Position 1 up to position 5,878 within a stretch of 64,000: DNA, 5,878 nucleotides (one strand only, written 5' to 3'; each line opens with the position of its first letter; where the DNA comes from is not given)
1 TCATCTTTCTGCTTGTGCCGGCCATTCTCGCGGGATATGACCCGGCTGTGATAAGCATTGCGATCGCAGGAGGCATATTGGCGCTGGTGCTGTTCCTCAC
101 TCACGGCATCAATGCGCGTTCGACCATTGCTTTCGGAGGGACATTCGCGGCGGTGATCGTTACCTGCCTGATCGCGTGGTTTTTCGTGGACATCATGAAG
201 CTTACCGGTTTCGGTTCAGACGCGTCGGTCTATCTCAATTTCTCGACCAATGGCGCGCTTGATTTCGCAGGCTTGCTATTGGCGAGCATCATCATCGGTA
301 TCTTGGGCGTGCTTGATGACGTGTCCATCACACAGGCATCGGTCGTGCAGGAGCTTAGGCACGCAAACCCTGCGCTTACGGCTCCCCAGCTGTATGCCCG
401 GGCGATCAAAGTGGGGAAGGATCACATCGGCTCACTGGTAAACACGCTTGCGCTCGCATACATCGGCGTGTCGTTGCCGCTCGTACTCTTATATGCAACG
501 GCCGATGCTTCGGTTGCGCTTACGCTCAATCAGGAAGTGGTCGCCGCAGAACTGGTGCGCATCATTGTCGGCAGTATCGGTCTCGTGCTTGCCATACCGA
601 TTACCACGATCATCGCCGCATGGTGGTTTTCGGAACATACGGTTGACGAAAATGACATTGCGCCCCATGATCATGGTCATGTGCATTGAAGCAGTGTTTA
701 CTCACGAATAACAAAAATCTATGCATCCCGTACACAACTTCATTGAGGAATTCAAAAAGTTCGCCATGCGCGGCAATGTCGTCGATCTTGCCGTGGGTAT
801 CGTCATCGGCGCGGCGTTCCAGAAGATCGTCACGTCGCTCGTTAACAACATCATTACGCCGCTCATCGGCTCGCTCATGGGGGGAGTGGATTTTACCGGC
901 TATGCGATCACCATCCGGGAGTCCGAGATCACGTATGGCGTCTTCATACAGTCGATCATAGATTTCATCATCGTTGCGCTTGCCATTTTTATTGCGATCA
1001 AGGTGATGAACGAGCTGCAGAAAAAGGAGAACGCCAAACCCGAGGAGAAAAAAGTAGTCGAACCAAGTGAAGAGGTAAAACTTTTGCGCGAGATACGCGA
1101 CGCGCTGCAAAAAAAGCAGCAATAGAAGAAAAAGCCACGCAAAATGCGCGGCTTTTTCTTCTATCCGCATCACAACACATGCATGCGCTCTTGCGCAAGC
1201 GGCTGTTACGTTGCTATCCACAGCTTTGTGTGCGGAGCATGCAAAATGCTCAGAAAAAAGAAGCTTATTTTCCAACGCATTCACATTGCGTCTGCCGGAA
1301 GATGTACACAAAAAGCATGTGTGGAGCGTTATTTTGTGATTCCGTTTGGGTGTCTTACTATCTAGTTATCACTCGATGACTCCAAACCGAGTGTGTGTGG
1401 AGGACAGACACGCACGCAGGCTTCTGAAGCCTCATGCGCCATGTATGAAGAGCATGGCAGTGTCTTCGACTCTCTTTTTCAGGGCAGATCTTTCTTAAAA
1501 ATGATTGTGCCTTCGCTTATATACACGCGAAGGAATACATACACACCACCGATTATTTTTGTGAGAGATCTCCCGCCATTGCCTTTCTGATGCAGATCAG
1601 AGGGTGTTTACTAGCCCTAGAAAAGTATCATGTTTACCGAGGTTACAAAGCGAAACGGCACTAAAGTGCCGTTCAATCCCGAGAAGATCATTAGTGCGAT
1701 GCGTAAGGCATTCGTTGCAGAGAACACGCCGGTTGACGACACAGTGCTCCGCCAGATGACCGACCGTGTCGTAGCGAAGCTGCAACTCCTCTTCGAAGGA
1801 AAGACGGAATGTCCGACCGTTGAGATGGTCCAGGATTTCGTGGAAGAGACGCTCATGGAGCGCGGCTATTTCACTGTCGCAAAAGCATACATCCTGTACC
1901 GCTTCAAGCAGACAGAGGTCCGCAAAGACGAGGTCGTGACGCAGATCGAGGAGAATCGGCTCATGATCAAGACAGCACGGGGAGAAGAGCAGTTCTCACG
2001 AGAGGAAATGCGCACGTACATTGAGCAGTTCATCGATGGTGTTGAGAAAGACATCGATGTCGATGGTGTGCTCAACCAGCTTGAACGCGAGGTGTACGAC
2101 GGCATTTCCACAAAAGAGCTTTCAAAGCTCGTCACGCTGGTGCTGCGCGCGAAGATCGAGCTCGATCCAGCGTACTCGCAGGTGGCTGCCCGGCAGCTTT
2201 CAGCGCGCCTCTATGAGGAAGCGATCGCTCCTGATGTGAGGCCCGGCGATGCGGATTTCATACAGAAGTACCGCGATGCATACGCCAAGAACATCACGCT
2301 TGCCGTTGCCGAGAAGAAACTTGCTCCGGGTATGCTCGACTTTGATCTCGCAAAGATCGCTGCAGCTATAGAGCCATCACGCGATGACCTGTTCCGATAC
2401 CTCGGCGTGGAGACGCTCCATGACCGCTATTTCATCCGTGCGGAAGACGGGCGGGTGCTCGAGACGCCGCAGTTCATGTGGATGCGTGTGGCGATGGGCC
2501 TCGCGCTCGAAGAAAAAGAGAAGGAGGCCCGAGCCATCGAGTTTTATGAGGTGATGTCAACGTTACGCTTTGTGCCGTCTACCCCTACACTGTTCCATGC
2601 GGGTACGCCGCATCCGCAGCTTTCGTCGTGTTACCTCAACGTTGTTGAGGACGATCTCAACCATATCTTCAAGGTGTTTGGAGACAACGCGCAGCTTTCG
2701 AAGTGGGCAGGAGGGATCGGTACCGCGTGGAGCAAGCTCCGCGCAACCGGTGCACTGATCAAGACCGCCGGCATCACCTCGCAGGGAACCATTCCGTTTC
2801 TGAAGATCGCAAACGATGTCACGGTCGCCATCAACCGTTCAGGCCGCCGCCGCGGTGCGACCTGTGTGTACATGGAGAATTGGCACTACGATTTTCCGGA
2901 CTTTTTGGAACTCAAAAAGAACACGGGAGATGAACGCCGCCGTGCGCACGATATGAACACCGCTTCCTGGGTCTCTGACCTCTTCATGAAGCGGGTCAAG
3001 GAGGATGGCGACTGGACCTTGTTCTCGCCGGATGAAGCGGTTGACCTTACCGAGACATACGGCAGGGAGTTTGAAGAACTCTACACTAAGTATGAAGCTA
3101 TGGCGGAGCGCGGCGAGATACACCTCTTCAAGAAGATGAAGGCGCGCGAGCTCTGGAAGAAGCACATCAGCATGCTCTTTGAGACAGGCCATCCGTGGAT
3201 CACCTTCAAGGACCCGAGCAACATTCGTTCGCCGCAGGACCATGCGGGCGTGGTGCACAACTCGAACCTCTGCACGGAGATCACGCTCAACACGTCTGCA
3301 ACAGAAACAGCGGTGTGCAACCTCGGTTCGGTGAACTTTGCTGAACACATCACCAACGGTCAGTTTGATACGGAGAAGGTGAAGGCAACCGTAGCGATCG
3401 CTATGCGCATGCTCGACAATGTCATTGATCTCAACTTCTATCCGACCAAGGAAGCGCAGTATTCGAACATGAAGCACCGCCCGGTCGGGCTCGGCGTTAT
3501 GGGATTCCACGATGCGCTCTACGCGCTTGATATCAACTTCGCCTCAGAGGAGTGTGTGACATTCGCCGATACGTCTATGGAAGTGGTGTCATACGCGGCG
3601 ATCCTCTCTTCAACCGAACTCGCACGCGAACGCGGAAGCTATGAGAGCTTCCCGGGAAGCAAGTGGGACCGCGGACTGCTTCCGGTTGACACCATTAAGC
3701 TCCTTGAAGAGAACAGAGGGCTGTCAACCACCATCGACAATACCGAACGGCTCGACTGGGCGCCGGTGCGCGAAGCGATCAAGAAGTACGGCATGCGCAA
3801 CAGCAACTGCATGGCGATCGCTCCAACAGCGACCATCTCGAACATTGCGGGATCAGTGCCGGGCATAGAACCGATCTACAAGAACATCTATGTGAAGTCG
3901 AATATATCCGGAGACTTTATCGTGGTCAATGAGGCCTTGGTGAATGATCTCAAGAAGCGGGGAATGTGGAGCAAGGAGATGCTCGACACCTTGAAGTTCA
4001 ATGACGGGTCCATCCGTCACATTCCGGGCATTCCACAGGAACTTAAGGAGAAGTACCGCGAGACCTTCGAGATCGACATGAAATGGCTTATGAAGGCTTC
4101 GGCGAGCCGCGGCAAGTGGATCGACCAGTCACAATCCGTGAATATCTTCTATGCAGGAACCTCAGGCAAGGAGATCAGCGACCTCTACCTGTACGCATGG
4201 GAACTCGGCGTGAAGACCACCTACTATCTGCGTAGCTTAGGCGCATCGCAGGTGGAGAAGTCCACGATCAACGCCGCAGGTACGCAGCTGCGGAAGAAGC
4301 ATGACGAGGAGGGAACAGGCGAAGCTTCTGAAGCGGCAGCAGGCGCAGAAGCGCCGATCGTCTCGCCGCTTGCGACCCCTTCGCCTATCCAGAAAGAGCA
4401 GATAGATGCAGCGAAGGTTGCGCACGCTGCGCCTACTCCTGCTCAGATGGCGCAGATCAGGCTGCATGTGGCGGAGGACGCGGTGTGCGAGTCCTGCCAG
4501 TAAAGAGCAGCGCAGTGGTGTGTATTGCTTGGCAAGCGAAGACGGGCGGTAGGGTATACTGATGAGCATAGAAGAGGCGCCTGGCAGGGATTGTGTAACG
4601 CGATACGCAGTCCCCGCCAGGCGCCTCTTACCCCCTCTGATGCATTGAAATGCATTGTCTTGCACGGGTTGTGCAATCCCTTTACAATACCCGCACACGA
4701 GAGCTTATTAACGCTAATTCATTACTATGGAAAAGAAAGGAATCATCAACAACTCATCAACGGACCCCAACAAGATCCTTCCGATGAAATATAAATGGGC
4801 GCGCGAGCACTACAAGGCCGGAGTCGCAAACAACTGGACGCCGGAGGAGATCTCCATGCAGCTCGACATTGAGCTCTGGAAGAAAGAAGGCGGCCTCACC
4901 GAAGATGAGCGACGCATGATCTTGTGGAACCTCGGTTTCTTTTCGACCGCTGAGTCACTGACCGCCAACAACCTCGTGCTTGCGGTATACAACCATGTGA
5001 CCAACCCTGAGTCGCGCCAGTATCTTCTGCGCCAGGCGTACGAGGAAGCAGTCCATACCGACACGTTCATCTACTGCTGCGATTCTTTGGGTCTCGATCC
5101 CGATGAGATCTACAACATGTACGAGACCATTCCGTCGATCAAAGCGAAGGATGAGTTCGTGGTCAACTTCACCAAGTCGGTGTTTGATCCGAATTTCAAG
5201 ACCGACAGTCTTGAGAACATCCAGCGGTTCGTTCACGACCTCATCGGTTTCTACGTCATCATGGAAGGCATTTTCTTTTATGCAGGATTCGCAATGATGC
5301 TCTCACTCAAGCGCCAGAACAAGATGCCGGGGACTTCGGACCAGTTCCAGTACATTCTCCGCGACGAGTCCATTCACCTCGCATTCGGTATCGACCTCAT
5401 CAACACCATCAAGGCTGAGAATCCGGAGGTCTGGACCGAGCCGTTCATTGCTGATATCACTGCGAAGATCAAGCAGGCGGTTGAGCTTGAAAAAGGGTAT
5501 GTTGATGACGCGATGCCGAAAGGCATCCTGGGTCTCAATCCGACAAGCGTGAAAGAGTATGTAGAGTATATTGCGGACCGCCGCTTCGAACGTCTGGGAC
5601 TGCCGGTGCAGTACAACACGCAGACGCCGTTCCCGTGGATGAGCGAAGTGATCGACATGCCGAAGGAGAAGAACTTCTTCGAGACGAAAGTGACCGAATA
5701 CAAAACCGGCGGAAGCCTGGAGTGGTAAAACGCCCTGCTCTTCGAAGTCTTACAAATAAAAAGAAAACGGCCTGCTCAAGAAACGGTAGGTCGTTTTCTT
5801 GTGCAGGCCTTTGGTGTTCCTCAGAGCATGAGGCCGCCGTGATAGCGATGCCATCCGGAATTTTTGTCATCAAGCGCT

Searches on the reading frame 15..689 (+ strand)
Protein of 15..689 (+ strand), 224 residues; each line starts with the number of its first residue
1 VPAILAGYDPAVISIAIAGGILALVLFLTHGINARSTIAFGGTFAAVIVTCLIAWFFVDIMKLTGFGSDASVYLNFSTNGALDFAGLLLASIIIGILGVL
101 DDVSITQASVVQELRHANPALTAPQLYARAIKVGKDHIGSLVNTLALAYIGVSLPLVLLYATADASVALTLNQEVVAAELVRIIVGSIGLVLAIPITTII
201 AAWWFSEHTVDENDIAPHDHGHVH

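Call 59: search_protein_families(library=pfam, proteins=[window:15-689:+], max_evalue=0.001)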
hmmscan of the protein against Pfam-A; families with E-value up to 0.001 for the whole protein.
window:15-689:+ (224 aa): 1 family
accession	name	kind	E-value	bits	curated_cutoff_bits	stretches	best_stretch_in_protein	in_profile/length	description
PF07907.16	YibE_F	-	7.3e-62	209.5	27.2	1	1-203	39-241/241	YibE/F-like protein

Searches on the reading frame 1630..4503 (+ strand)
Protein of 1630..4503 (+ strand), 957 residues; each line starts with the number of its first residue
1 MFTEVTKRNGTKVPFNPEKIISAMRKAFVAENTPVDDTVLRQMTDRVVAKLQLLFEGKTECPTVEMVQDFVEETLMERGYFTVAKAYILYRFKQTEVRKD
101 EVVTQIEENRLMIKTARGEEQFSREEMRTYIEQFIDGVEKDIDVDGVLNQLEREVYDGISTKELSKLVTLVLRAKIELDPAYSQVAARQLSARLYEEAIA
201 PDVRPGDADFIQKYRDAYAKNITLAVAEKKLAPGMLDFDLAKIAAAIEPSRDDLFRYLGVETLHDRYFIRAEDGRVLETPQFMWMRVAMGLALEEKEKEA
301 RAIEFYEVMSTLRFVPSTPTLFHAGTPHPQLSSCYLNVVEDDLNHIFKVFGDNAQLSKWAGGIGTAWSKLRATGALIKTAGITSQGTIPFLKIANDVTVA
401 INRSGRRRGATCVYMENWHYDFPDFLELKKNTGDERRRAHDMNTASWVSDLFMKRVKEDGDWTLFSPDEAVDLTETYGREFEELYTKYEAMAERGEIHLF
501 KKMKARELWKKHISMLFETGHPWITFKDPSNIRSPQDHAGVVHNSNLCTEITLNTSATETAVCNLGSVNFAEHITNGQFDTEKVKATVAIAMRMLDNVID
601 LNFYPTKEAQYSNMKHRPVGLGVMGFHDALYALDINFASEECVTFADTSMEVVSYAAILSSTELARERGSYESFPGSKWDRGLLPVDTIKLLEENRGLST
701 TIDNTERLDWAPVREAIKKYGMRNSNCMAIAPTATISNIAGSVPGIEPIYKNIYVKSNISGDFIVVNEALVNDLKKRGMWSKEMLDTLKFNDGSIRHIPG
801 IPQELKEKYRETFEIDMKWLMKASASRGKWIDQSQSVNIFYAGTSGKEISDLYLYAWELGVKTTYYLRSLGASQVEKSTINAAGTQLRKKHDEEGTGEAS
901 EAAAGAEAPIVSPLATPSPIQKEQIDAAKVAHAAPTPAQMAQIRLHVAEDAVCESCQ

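Call 59: search_protein_families(library=pfam, proteins=[window:1630-4503:+], max_evalue=0.001)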
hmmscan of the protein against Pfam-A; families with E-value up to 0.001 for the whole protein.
window:1630-4503:+ (957 aa): 3 families
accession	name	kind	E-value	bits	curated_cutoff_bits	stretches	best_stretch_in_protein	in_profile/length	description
PF02867.20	Ribonuc_red_lgC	-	5.6e-189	629.6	23.9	1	332-867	1-523/523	Ribonucleotide reductase, barrel domain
PF00317.26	Ribonuc_red_lgN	-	3.1e-27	94.9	28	1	255-328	3-76/77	Ribonucleotide reductase, all-alpha domain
PF03477.21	ATP-cone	-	4.7e-27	94.8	25.8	1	4-95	2-87/88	ATP cone domain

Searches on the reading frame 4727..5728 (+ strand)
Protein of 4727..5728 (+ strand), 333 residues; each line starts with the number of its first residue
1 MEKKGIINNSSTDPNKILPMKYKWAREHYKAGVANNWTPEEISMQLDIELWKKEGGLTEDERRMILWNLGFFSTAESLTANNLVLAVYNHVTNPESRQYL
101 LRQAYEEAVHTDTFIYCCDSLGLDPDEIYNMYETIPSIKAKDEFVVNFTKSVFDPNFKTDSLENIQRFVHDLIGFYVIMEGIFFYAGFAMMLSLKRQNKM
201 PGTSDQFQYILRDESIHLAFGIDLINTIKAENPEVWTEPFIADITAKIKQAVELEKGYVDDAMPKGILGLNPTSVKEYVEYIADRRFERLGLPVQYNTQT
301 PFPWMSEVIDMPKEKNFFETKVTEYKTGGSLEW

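Call 59: search_protein_families(library=pfam, proteins=[window:4727-5728:+], max_evalue=0.001)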
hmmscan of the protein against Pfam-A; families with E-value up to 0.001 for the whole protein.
window:4727-5728:+ (333 aa): 1 family
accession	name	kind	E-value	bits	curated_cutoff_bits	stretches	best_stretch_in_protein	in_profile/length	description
PF00268.27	Ribonuc_red_sm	-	6.3e-90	301.8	33.6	1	15-299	2-277/281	Ribonucleotide reductase, small chain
